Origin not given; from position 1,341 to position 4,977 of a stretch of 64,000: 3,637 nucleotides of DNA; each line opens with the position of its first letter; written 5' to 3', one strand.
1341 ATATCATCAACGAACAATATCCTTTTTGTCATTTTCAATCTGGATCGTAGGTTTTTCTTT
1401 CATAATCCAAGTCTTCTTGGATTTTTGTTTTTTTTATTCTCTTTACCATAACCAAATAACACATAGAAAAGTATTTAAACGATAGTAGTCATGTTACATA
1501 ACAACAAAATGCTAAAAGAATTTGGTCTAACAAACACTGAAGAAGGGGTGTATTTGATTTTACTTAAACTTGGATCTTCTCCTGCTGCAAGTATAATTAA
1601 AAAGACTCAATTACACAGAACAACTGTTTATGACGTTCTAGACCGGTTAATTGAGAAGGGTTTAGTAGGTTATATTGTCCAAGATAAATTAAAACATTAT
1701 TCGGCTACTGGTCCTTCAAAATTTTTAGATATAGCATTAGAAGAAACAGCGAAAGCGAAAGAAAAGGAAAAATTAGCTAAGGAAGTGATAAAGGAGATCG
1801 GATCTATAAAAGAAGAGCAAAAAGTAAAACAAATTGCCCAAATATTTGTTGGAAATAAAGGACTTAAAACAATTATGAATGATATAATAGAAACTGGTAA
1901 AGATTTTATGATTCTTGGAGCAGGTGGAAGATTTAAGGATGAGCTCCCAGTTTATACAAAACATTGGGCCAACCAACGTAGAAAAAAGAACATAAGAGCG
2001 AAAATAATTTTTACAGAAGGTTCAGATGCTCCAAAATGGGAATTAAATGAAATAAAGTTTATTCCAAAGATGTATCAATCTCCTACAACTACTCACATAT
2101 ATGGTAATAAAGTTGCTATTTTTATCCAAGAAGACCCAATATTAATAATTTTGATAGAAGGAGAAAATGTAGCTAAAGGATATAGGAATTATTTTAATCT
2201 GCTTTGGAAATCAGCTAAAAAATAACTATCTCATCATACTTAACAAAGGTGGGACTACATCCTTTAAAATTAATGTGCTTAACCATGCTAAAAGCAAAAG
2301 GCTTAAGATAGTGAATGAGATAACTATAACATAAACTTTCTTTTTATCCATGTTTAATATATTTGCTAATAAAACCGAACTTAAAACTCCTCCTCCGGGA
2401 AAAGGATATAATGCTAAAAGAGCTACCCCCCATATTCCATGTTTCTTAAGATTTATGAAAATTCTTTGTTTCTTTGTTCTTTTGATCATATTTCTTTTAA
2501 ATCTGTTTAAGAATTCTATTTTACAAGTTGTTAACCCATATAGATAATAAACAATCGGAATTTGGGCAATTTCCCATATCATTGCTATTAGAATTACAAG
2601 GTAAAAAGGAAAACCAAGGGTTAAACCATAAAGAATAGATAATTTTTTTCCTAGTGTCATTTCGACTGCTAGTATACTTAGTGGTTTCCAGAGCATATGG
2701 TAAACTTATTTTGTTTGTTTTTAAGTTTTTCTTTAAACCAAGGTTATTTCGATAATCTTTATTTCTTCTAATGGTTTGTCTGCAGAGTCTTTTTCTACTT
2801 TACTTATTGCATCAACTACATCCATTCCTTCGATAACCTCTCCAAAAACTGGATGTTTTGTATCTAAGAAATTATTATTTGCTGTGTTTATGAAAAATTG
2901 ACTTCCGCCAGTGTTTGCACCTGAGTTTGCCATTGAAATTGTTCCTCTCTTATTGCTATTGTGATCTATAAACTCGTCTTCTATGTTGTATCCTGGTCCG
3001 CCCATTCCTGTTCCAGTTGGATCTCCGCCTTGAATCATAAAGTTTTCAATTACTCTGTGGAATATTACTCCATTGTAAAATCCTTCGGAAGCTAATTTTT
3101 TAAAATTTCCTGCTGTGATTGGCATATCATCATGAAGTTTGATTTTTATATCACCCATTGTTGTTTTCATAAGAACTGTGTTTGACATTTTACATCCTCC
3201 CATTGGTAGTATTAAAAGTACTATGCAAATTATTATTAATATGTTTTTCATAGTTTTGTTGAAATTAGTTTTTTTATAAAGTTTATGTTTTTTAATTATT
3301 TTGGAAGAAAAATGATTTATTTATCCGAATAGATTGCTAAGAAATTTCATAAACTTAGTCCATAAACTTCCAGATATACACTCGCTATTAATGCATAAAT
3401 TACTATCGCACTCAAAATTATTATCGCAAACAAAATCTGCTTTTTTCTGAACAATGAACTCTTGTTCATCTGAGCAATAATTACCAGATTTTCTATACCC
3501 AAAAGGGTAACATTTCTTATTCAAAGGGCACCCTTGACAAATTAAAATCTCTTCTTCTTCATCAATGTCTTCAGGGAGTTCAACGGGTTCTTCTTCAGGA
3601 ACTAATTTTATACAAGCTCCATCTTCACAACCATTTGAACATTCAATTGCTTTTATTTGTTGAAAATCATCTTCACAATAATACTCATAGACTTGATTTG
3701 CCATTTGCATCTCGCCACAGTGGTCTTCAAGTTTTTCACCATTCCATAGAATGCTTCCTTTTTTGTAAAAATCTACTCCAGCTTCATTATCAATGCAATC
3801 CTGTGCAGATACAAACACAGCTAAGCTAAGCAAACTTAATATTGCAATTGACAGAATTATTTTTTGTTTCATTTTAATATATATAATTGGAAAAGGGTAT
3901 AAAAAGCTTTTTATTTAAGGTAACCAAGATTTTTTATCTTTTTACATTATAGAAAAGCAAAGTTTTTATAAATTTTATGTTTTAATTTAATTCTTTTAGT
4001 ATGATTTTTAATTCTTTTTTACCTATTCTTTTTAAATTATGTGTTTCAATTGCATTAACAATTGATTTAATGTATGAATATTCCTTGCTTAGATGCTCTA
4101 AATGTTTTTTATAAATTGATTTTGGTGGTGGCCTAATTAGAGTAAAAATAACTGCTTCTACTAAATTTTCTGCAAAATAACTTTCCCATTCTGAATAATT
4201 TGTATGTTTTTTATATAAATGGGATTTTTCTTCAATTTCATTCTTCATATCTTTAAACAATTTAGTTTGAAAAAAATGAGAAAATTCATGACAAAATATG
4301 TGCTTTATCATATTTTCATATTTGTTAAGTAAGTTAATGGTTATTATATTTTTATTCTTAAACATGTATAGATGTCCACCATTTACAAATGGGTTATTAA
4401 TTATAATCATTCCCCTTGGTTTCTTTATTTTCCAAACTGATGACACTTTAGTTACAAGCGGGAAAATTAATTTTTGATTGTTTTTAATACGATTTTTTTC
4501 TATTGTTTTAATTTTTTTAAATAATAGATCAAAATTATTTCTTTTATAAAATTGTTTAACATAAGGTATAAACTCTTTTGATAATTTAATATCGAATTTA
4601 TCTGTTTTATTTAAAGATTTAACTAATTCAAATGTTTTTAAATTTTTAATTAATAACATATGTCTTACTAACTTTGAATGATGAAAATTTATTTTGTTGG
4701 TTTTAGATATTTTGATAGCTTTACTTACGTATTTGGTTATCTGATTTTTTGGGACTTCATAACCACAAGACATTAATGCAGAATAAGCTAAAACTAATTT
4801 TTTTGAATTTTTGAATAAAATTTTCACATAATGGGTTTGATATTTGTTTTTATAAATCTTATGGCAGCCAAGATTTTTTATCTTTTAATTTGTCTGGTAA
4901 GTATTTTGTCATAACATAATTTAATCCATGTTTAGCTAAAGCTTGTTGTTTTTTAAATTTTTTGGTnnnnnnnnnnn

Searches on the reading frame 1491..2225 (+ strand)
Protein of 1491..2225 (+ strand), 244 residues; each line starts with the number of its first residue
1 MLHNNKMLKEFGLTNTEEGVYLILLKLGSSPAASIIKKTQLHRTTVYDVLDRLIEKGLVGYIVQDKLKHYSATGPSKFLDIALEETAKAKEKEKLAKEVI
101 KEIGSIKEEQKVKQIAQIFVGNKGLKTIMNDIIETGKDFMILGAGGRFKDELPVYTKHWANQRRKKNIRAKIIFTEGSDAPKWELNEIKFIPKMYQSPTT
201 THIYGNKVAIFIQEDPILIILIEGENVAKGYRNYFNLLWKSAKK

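Call 54: search_protein_families(library=pfam, proteins=[window:1491-2225:+], max_evalue=0.0001)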
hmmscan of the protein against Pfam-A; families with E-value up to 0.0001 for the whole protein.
window:1491-2225:+ (244 aa): 1 family
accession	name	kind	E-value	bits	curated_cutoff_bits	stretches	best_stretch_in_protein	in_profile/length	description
PF01978.25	TrmB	-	7.8e-14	51.7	25.6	1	8-73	1-65/68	Sugar-specific transcriptional regulator TrmB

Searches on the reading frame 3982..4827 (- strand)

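Call 54: search_protein_families(library=pfam, proteins=[window:3982-4827:-], max_evalue=0.0001)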
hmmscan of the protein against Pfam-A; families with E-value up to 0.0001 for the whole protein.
window:3982-4827:- (281 aa): 1 family
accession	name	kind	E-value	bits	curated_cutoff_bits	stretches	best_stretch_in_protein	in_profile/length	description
PF16286.10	DUF4932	-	1.5e-05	25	28.7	1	77-267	104-316/332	Domain of unknown function (DUF4932)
